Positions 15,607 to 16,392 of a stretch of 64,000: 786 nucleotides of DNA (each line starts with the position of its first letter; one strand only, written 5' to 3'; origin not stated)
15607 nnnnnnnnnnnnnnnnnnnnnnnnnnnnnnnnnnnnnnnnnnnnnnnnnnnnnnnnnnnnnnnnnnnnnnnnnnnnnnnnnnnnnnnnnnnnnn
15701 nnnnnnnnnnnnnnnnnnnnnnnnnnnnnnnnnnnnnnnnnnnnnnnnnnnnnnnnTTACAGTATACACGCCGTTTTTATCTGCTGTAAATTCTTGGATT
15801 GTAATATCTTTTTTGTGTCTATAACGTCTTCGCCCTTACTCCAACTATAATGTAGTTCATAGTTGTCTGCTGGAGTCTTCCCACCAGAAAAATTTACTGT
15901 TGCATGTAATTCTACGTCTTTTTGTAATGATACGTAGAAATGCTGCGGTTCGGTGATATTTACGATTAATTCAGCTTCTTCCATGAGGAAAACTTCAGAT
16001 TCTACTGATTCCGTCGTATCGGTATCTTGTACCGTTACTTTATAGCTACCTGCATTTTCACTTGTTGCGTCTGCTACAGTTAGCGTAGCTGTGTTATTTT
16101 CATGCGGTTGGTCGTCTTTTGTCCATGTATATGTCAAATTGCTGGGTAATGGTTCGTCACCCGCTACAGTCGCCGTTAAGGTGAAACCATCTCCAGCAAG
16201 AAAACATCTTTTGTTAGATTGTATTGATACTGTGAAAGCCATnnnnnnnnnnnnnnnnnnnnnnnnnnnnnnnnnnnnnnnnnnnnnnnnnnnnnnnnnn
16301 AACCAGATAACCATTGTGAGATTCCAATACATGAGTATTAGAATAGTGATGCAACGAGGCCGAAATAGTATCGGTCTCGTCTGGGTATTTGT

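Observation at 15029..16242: hoc is split by a -1 frameshift at an A6 homopolymer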

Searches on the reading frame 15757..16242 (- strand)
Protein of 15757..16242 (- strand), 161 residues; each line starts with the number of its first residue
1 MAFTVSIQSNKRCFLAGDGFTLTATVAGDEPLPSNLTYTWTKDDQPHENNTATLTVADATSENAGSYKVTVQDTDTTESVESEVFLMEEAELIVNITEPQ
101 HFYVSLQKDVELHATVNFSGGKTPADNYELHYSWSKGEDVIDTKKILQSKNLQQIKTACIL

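Call 20: find_encoding_contigs(protein=window:15757-16242:-, flank=3000, max_places=10)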
Protein window:15757-16242:- (161 aa): no gene with exactly this product is on record in the collection.

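Call 25: search_protein_families(library=pfam, proteins=[window:15760-16242:-], max_evalue=0.01)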
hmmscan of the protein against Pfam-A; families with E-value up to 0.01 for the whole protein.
window:15760-16242:- (161 aa): 7 families
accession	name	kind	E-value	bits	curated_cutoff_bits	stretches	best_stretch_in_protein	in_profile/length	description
PF00801.26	PKD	-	1.6e-07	31.7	23.5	1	6-85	3-77/80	PKD domain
PF13927.12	Ig_3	-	2.2e-07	31.7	30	1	6-71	5-76/78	Immunoglobulin domain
PF07679.22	I-set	-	3.4e-05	24.2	23.7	1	15-83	13-87/90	Immunoglobulin I-set domain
PF13895.12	Ig_2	-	0.00024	21.7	27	1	31-76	28-68/79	Immunoglobulin domain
PF18911.6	PKD_4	-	0.00045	20.7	27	0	20-82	20-77/85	PKD domain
PF07686.23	V-set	-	0.00097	19.7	26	0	33-78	57-98/109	Immunoglobulin V-set domain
PF00047.31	ig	-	0.001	19.7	21.8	1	15-75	6-74/81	Immunoglobulin domain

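Call 58: find_homologous_proteins(query=window:15760-16242:-, max_evalue=1e-20)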
Query window:15760-16242:- (161 aa): 2 proteins with E <= 1e-20 among 162 candidates.
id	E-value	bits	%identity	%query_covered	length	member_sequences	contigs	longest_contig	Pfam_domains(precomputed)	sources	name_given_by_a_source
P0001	3.9e-90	317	91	100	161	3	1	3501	PF07679.23,PF13895.13,PF00801.27,PF13927.13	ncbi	-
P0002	8.6e-27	112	64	52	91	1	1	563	PF13927.13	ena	-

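Call 60: list_cluster_members(proteins=[P0001])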
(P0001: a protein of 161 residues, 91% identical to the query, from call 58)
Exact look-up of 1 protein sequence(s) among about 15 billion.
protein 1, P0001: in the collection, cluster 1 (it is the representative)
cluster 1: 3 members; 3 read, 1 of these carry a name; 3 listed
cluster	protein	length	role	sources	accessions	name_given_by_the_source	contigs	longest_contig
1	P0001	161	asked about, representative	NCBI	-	-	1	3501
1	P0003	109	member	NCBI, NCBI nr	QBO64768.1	hypothetical protein G37_3_00168 [Escherichia phage vB_EcoM_G37-3]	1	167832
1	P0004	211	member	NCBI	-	-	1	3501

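Call 61: find_encoding_contigs(protein=P0001, flank=3000, max_places=5)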
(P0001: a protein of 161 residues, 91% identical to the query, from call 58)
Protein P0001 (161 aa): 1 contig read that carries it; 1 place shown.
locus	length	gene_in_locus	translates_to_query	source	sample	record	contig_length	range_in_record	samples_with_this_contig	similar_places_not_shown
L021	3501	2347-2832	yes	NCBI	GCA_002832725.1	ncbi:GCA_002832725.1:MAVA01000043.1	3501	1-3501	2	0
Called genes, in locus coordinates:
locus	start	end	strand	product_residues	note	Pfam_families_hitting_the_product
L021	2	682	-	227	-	?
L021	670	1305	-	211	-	PF21241:UvsW_N, PF00801:PKD (weak), PF07679:I-set (faint), PF13895:Ig_2 (faint), PF13927:Ig_3 (weak)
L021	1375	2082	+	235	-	PF26097:Phage_Inh_N, PF26098:Phage_Inh_C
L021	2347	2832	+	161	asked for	PF00801:PKD (weak), PF07679:I-set (faint), PF13895:Ig_2 (faint), PF13927:Ig_3 (weak)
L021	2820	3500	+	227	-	?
